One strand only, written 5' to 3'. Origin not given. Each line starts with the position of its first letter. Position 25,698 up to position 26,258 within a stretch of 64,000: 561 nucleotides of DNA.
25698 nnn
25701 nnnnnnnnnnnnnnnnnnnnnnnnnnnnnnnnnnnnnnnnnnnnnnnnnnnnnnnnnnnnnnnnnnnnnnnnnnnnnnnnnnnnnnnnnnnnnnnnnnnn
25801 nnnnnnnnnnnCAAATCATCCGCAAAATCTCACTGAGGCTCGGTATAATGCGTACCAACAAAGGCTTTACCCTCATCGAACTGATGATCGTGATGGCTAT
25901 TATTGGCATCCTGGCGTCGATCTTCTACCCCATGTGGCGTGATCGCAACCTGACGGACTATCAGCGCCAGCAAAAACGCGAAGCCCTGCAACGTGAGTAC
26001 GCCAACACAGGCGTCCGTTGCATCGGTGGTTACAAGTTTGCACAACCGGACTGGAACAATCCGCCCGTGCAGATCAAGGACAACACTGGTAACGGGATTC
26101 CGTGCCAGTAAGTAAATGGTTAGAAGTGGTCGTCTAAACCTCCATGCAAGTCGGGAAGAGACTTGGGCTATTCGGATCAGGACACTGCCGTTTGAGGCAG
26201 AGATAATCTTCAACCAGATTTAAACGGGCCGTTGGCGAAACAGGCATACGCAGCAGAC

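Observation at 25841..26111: Type IVa prepilin-like gene inside the tRNA island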

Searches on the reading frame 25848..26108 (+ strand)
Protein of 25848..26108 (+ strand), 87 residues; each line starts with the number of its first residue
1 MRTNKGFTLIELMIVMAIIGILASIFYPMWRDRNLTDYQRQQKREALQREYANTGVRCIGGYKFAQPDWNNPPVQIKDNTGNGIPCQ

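Call 4: search_protein_families(library=pfam, proteins=[window:25848-26108:+], max_evalue=1)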
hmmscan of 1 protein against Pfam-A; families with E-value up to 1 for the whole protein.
window:25848-26108:+ (87 aa): 2 families
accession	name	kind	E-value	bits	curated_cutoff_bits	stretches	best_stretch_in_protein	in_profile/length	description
PF07963.17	N_methyl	-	2.9e-11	42.9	21.2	1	1-27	1-27/27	Prokaryotic N-terminal methylation motif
PF06682.17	SARAF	-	0.033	14.3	30.8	1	8-75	158-220/333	SOCE-associated regulatory factor of calcium homoeostasis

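Call 5: search_protein_families(library=ncbifam, proteins=[window:25848-26108:+], max_evalue=1)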
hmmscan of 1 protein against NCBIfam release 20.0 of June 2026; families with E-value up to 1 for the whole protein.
window:25848-26108:+ (87 aa): 16 families
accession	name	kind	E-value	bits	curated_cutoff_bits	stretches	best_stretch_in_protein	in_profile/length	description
TIGR02532.1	IV_pilin_GFxxxE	domain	5.4e-11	41.8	16.3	1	5-26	2-23/24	prepilin-type N-terminal cleavage/methylation domain-containing protein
TIGR01708.2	typeII_sec_gspH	equivalog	1.8e-08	34.5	80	1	5-49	2-45/169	type II secretion system minor pseudopilin GspH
NF041775.1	typeIV_PilA_Myxo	equivalog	2.4e-08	34.2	400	1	3-30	9-36/214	type IV pilin protein PilA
NF041013.1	T4P_ComGE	equivalog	2.4e-08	33.9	49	1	3-48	2-47/83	competence type IV pilus minor pilin ComGE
NF007862.0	PRK10574.1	equivalog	2e-07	31.3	138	1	1-31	1-31/145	prepilin peptidase-dependent pilin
TIGR01710.1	typeII_sec_gspG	equivalog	1.7e-06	28.1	88.85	1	5-34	1-30/134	type II secretion system major pseudopilin GspG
NF040999.1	pilin_ComGC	equivalog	3e-06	27.4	75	1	5-29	2-26/84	competence type IV pilus major pilin ComGC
NF007800.0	PRK10506.1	equivalog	1.8e-05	24.6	158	1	1-33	5-37/163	prepilin peptidase-dependent protein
NF040982.1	ComGD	equivalog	0.00024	21.5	70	1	4-52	1-48/139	competence type IV pilus minor pilin ComGD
TIGR02596.1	TIGR02596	subfamily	0.00046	20.3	70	1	7-29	1-23/196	Verru_Chthon cassette protein D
NF007848.0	PRK10557.1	equivalog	0.0009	18.6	120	1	3-49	9-58/192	prepilin peptidase-dependent protein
NF041002.1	pilin_ComGF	equivalog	0.0027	17.9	80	1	4-37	1-34/139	competence type IV pilus minor pilin ComGF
TIGR01711.1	gspJ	equivalog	0.0042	16.9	64.85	1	5-49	1-44/192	type II secretion system minor pseudopilin GspJ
TIGR02599.1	TIGR02599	subfamily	0.063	12.5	256.5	1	6-29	1-24/361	Verru_Chthon cassette protein C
TIGR01707.1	gspI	equivalog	0.066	13.7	44.35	1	6-26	1-22/101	type II secretion system minor pseudopilin GspI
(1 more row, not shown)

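Call 6: search_protein_families(library=phrogs, proteins=[window:25848-26108:+], max_evalue=1)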
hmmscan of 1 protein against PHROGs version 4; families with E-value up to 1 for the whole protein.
window:25848-26108:+ (87 aa): 8 families
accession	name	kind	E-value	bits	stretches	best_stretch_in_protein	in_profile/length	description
phrog_10597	-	unknown function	1.2e-10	42.1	1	1-49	1-49/59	-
phrog_27437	-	unknown function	1.9e-10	42.1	1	1-32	4-35/140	-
phrog_11263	-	unknown function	1.1e-07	32.6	1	5-33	2-30/72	-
phrog_13280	-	unknown function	1.2e-07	32.5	1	4-25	3-24/67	-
phrog_3433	-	moron, auxiliary metabolic gene and host takeover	8.6e-07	30.2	1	3-58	18-68/127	pilin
phrog_11596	-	unknown function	7.3e-05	23.6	1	3-31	4-32/187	-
phrog_263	-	lysis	0.069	14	1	17-52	63-98/123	holin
phrog_4237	-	lysis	0.35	11.7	1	14-49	45-80/93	holin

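Call 10: search_dna_similar(query=window:25848-26108:+, collection=phages, mode=protein, max_evalue=0.01, max_rows=40)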
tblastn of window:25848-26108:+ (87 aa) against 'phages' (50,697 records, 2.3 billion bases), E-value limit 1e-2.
Records with a match: 106; places in all: 108; records where one place covers at least 80% of the query: 3.
Best place of each record, by identity: 60-80% 6; <60% 100.
By first word of the organism name: Synechococcus 50; Pseudomonas 40; Acinetobacter 4; Vibrio 3; Aeromonas 3; Xanthomonas 2; Delftia 2; Bacteriophage 2.
By host as written in the record: - 51; Pseudomonas aeruginosa 19; Pseudomonas sp. 5; Pseudomonas aeruginosa PAK 4; Pseudomonas aeruginosa CHA 3; Synechococcus sp. 3; Delftia acidovorans 2; Pseudomonas aeruginosa PAER2_24 2; and 14 more.
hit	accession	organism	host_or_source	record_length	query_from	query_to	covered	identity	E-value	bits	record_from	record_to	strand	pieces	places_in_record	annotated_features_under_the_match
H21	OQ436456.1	Xanthomonas phage JGB6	Xanthomonas sp.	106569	2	87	99%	46.9%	1e-11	64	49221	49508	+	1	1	hypothetical protein (x2)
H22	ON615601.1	Synechococcus phage BUCT-ZZ01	Synechococcus elongatus PCC 7942 = ...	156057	1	86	99%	33.0%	4e-4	42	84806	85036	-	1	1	hypothetical protein (x2)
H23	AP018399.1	Xanthomonas phage XacN1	Xanthomonas citri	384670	7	87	93%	31.3%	7e-3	39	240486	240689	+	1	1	predicted ORF | NAD+ synthetase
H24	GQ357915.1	Delftia phage PhiW-14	Delftia acidovorans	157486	1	34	39%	70.6%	7e-8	53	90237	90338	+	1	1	119: conserved hypothetical protein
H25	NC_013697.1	Delftia phage PhiW-14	Delftia acidovorans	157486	1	34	39%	70.6%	7e-8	53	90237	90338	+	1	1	119: hypothetical protein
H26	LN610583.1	Pseudomonas phage vB_PaeM_PAO1_Ab11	Pseudomonas aeruginosa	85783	1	50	57%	46.0%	5e-6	48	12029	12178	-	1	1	record has no annotation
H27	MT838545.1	Bacteriophage sp.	human fecal samples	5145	5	62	67%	39.4%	5e-4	42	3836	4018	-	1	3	record has no annotation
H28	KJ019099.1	Synechococcus phage ACG-2014f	-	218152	2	68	77%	33.8%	9e-3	39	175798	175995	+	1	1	pilin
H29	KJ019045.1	Synechococcus phage ACG-2014f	-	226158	2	68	77%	33.8%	9e-3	39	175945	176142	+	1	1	pilin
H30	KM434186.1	Pseudomonas phage vB_PaeM_PS24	Pseudomonas aeruginosa PAER2_24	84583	1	50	57%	44.0%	8e-6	47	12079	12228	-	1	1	hypothetical protein (x2)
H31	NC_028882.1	Pseudomonas phage vB_PaeM_PS24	Pseudomonas aeruginosa PAER2_24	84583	1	50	57%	44.0%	8e-6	47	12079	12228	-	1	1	hypothetical protein (x2)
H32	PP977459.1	Pseudomonas phage vB_PaeM_4073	Pseudomonas aeruginosa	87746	1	50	57%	44.0%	8e-6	47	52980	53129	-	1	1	record has no annotation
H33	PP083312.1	Pseudomonas phage VB_PaN_phPA-Intesti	Pseudomonas aeruginosa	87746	1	50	57%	44.0%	8e-6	47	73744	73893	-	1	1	hypothetical protein (x2)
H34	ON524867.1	Pseudomonas phage vB_PaeM_RP11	Pseudomonas aeruginosa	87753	1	50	57%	44.0%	8e-6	47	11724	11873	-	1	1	hypothetical protein (x2)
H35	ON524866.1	Pseudomonas phage vB_PaeM_RP10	Pseudomonas aeruginosa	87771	1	50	57%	44.0%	8e-6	47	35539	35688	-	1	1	hypothetical protein (x2)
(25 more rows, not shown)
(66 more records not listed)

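Call 14: get_annotated_region(hit=H21, flank=4000)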
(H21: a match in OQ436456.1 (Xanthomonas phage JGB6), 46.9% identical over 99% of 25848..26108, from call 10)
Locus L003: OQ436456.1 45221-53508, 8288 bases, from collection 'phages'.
description: Xanthomonas phage JGB6, complete genome.
organism: Xanthomonas phage JGB6 (NCBI taxid 3032414)
taxonomy: Viruses; Duplodnaviria; Heunggongvirae; Uroviricota; Caudoviricetes
host: Xanthomonas sp.; source: soil; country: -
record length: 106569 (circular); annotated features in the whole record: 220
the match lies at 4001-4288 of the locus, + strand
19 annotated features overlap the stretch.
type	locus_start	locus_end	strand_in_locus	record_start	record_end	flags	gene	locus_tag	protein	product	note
CDS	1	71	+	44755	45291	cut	-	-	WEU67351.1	pilin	-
CDS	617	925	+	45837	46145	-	-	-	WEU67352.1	hypothetical protein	-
CDS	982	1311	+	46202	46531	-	-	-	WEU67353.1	radical SAM protein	-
CDS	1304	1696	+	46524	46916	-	-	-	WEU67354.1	hypothetical protein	-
CDS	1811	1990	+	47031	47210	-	-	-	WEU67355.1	hypothetical protein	-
CDS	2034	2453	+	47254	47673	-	-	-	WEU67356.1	hypothetical protein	-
CDS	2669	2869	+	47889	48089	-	-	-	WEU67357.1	hypothetical protein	-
CDS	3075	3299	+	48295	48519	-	-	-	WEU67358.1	hypothetical protein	-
CDS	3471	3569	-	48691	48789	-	-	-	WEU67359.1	hypothetical protein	-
CDS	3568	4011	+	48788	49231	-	-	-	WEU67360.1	hypothetical protein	-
CDS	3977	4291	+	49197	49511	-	-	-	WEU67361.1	hypothetical protein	-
CDS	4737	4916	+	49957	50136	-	-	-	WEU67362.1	SPFH/Band 7/PHB domain protein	-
CDS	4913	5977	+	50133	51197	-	-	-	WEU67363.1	prohibitin family protein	-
CDS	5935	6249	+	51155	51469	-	-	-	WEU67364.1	prohibitin family protein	-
CDS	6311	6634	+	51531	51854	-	-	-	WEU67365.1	hypothetical protein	-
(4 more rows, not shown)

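Call 19: find_homologous_proteins(query=window:25848-26108:+, max_evalue=0.001)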
Query seq(87 aa) (87 aa): 177 proteins with E <= 0.001 among 5473 candidates; the best 120 are listed.
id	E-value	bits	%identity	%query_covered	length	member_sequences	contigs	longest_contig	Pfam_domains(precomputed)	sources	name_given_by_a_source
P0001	3.1e-54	198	100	100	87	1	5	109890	PF07963.18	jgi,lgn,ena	jgi:prepilin-type N-terminal cleavage/methylation domain-containing protein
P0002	1.6e-43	164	86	100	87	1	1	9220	PF07963.18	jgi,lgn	-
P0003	4.6e-43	162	82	100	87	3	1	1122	PF07963.18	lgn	-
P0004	5.0e-36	140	73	100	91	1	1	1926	PF07963.18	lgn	-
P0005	1.3e-35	139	74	100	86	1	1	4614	-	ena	-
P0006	1.3e-34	135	73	99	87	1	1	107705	PF07963.18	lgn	-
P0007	7.6e-14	69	48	99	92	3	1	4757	PF07963.18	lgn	-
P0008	4.6e-8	51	31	97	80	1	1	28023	PF07963.18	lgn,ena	-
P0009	4.7e-8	50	44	95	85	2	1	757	PF07963.18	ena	-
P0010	5.9e-8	50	44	94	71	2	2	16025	PF07963.18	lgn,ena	-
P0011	6.2e-8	50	39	100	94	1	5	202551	PF07963.18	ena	-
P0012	1.4e-7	49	44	100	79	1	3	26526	PF07963.18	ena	-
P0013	2.7e-6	45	48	62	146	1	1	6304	PF07963.18,PF16732.11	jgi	-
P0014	4.3e-6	44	47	77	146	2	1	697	PF07963.18,PF16732.11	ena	-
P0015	9.0e-6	43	54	57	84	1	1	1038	PF07963.18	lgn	-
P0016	1.1e-5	43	58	52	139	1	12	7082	PF07963.18,PF16732.11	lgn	-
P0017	1.4e-5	43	44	97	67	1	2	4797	PF07963.18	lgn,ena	-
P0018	2.1e-5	42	41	100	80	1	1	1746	PF07963.18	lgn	-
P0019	3.4e-5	41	73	38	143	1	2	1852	PF07963.18,PF16732.11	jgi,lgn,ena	-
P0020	4.2e-5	41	40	95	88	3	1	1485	PF07963.18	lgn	-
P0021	4.3e-5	41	61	51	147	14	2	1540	PF07963.18,PF16732.11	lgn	-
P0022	5.7e-5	41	57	53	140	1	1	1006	PF16734.11,PF07963.18,PF16732.11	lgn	-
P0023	5.9e-5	41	64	51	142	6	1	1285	PF07963.18,PF16732.11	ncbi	-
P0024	5.9e-5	41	56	55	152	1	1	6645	PF07963.18,PF16732.11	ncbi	-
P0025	5.9e-5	41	56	55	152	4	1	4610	PF07963.18,PF16732.11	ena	-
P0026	6.0e-5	41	64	51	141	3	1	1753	PF07963.18,PF16732.11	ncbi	-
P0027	6.0e-5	41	64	51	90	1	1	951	PF07963.18,PF16732.11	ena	-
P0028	6.3e-5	41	64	51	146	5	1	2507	PF07963.18,PF16732.11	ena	-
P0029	6.7e-5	40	54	55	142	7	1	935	PF07963.18,PF16732.11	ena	-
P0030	6.9e-5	40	64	47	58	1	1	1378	PF07963.18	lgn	-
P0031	7.3e-5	40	45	74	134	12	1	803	PF07963.18,PF16732.11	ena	-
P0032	7.5e-5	40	37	99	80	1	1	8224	PF07963.18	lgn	-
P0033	7.5e-5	40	39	94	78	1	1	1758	PF07963.18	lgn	-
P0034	7.8e-5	40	83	33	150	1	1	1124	PF07963.18,PF16732.11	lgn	-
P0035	7.9e-5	40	41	98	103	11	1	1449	PF07963.18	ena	-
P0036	8.3e-5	40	57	56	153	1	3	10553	PF07963.18,PF16732.11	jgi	-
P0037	8.4e-5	40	83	33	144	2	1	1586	PF07963.18,PF16732.11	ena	-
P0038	8.4e-5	40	61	51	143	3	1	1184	PF07963.18,PF16732.11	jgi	-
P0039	8.5e-5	40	38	97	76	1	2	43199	PF07963.18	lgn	-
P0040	9.1e-5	40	59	51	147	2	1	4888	PF07963.18,PF16732.11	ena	-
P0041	9.3e-5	40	42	95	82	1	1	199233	PF07963.18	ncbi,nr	ncbi:hypothetical protein [Xanthomonas phage BUDD]|nr:hypothetical protein [Xanthomonas phage BUDD]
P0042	9.3e-5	40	56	52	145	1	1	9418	PF07963.18,PF16732.11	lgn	-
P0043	9.4e-5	40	57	56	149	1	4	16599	PF07963.18,PF16732.11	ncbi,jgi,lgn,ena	-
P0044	9.4e-5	40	58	52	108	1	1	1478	PF07963.18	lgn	-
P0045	9.7e-5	40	94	18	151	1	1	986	PF07963.18,PF00114.25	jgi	jgi:type IV pilus assembly protein PilA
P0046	9.9e-5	40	57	56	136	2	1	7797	PF07963.18,PF16732.11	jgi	-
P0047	1.0e-4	40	57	56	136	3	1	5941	PF07963.18,PF16732.11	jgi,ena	-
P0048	1.0e-4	40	42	97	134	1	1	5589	PF07963.18,PF16732.11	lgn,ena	-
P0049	1.1e-4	40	41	91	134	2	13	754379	PF07963.18,PF16732.11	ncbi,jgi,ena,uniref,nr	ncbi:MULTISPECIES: type IV pilin protein [unclassified Marinobacterium]|jgi:type IV pilus assembly p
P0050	1.1e-4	40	60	54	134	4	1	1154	PF16734.11,PF07963.18,PF16732.11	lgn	-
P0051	1.2e-4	40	68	43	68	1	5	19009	PF07963.18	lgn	-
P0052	1.2e-4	40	48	64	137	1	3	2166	PF07963.18,PF16732.11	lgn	-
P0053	1.2e-4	40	61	51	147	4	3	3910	PF07963.18,PF16732.11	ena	-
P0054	1.3e-4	40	49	78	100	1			PF07963.18,PF16732.11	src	-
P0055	1.3e-4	39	39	95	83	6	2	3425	PF07963.18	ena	-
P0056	1.3e-4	39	37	95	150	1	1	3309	PF07963.18,PF16732.11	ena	-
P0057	1.5e-4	39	75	37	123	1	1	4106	PF07963.18,PF16732.11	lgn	-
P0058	1.5e-4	39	42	87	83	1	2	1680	PF07963.18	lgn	-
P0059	1.6e-4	39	51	59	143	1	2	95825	PF07963.18,PF16732.11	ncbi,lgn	-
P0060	1.6e-4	39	69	37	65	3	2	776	PF07963.18,PF16732.11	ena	-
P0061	1.6e-4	39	59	55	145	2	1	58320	PF07963.18,PF16732.11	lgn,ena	-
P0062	1.6e-4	39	53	63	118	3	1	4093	PF07963.18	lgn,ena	-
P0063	1.6e-4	39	51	63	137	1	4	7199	PF07963.18,PF16732.11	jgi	-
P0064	1.7e-4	39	35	95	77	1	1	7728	PF07963.18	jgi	jgi:type IV pilus assembly protein PilA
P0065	1.7e-4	39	55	59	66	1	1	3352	PF07963.18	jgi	-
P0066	1.8e-4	39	58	52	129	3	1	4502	PF07963.18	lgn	-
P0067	1.8e-4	39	60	54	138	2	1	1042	PF07963.18,PF16732.11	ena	-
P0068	1.9e-4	39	64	51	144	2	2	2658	PF07963.18,PF16732.11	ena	-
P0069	1.9e-4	39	75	37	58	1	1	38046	PF07963.18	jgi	-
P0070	2.0e-4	39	45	79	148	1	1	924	PF07963.18,PF16732.11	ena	-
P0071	2.0e-4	39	56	52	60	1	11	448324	PF07963.18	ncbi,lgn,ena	-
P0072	2.1e-4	39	47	85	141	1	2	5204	PF07963.18,PF16732.11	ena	-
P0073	2.1e-4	39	40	97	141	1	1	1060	PF07963.18,PF00114.25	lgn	-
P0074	2.1e-4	39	79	33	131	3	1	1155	PF07963.18,PF16732.11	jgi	-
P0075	2.1e-4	39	45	79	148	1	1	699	PF07963.18,PF16732.11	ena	-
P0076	2.3e-4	39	75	37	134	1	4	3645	PF07963.18,PF16732.11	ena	-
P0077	2.3e-4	39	45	87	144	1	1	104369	PF07963.18,PF16732.11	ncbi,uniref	ncbi:type IV pilin protein [Halomonas sp. GXIMD04776]|uniref:type IV pilin protein n=1 Tax=Halomonas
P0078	2.5e-4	39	74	36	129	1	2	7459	PF07963.18,PF16732.11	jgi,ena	-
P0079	2.5e-4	39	46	60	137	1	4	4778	PF07963.18,PF16732.11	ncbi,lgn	-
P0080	2.5e-4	39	75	37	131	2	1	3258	PF07963.18,PF16732.11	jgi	-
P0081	2.5e-4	39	56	52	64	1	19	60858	PF07963.18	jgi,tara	jgi:type IV pilus assembly protein PilA|tara:strand:- start:12121 stop:12315 length:195 start_codon:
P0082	2.5e-4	39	56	52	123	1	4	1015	PF07963.18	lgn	-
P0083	2.6e-4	39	71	40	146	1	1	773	PF07963.18,PF00114.25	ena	-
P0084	2.6e-4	39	61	51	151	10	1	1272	PF07963.18,PF16732.11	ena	-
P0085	2.7e-4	38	61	51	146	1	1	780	PF07963.18,PF16732.11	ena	-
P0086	2.7e-4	38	43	91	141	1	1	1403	PF07963.18,PF16732.11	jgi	jgi:type IV pilus assembly protein PilE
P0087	2.8e-4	38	58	49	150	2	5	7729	PF07963.18,PF16732.11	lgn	-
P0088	2.8e-4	38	61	51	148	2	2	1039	PF07963.18,PF16732.11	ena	-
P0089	2.9e-4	38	61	51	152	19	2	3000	PF07963.18,PF16732.11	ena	-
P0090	2.9e-4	38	58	52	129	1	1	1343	PF07963.18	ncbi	-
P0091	2.9e-4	38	61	51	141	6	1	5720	PF07963.18,PF16732.11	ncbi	-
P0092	2.9e-4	38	61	51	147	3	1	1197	PF07963.18,PF16732.11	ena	-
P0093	3.0e-4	38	51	63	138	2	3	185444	PF07963.18,PF16732.11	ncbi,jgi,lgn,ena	-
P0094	3.0e-4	38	53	56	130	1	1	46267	PF07963.18,PF16732.11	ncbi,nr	ncbi:MAG: type IV pilin protein [Methyloprofundus sp.]|nr:type IV pilin protein [Methyloprofundus sp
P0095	3.0e-4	38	53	56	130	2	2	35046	PF07963.18,PF16732.11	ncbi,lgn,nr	ncbi:MAG: type IV pilin protein [Methyloprofundus sp.]|nr:type IV pilin protein [Methyloprofundus sp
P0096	3.1e-4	38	49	54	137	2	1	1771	PF07963.18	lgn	-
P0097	3.1e-4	38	60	52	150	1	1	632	PF07963.18,PF16732.11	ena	-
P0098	3.1e-4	38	42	93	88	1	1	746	PF07963.18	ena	-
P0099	3.2e-4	38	53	53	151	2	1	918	PF07963.18,PF16732.11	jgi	jgi:type IV pilus assembly protein PilE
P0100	3.2e-4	38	41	91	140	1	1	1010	PF07963.18,PF16732.11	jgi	jgi:type IV pilus assembly protein PilE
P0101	3.3e-4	38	79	33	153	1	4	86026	PF07963.18,PF16732.11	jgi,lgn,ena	-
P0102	3.3e-4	38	72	37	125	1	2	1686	PF07963.18,PF16732.11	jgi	jgi:type IV pilus assembly protein PilE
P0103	3.4e-4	38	40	94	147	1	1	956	PF07963.18,PF16732.11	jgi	jgi:type IV pilus assembly protein PilE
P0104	3.4e-4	38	40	91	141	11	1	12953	PF07963.18,PF16732.11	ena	-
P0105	3.5e-4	38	42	95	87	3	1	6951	PF07963.18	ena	-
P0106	3.5e-4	38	54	60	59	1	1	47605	PF07963.18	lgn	-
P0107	3.6e-4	38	50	80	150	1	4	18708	PF07963.18,PF00114.25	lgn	-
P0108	3.6e-4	38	57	61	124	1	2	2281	PF07963.18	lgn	-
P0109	3.6e-4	38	58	60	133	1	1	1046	PF07963.18,PF16732.11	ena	-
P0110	3.9e-4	38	49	63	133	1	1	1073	PF07963.18,PF16732.11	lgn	-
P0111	4.1e-4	38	57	51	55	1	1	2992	PF07963.18,PF16732.11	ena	-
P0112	4.1e-4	38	65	46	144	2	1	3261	PF07963.18,PF16732.11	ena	-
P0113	4.2e-4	38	47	69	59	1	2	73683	PF07963.18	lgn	-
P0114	4.2e-4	38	71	36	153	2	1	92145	PF07963.18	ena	-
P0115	4.4e-4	38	58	49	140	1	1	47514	PF07963.18,PF16732.11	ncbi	-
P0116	4.5e-4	38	33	95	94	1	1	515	PF07963.18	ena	-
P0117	4.5e-4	38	60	52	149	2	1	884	PF07963.18,PF16732.11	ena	-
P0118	4.5e-4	38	60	49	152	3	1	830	PF07963.18,PF16732.11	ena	-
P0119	4.6e-4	38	70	38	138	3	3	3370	PF07963.18,PF16732.11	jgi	-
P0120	4.6e-4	38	40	86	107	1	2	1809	PF07963.18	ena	-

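Call 29: find_encoding_contigs(protein=P0011, flank=8000, max_places=2)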
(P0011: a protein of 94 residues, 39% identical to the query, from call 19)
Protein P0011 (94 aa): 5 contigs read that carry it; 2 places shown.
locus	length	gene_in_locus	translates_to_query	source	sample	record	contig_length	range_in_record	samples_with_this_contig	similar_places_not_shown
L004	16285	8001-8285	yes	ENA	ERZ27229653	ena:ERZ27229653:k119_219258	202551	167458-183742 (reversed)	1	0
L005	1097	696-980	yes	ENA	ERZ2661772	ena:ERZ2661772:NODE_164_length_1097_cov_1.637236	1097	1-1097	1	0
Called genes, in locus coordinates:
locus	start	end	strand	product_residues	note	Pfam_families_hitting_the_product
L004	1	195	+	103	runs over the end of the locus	-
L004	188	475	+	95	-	-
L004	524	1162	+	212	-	-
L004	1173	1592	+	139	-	-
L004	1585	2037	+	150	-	-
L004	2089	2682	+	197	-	PF01844:HNH, PF14279:HNH_5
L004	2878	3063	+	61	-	-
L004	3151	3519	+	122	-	-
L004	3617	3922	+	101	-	-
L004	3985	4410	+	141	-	-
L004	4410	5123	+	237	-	PF01171:ATP_bind_3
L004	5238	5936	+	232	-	-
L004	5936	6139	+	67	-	-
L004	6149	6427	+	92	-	-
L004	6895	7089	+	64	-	-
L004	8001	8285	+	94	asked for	PF07963:N_methyl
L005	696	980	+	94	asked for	PF07963:N_methyl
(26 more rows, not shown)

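Call 30: find_encoding_contigs(protein=P0039, flank=8000, max_places=2)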
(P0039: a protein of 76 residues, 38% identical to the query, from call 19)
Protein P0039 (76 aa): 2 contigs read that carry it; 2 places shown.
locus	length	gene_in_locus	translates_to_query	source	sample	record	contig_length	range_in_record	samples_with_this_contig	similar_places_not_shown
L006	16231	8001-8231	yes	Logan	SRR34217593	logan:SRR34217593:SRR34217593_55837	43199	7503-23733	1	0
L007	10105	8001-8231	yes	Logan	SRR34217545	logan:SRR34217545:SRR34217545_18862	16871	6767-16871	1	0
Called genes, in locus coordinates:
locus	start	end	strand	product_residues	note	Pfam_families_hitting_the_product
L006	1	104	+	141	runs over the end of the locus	-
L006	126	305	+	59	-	-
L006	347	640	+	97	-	-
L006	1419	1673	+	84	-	-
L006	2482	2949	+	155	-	-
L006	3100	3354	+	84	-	-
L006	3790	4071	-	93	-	-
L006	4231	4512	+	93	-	-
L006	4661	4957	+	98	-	-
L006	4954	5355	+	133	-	PF07087:DUF1353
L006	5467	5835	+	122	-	-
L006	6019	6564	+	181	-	-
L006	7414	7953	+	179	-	-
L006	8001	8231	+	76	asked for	PF07963:N_methyl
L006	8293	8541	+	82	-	-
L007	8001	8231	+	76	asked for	PF07963:N_methyl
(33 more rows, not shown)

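Call 31: find_encoding_contigs(protein=P0008, flank=8000, max_places=2)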
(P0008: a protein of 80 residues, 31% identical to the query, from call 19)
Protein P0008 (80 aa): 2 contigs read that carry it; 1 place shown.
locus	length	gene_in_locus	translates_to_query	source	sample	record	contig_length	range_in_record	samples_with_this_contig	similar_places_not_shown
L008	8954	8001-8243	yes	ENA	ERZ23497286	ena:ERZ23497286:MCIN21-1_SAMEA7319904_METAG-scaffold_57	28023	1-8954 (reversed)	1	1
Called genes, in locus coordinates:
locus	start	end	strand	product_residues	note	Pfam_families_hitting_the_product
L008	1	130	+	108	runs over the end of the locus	-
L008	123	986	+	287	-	PF02511:Thy1 (weak)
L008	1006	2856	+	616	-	PF02867:Ribonuc_red_lgC (faint)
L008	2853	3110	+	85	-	-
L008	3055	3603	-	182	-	PF07460:NUMOD3 (faint)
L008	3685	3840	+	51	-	-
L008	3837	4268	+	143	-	PF19835:SegE_GIY-YIG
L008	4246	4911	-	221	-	-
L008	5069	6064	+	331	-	-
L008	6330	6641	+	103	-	PF10902:WYL_2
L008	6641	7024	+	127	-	-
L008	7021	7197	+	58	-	-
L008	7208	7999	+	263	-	PF01145:Band_7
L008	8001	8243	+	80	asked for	PF07963:N_methyl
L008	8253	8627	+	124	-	-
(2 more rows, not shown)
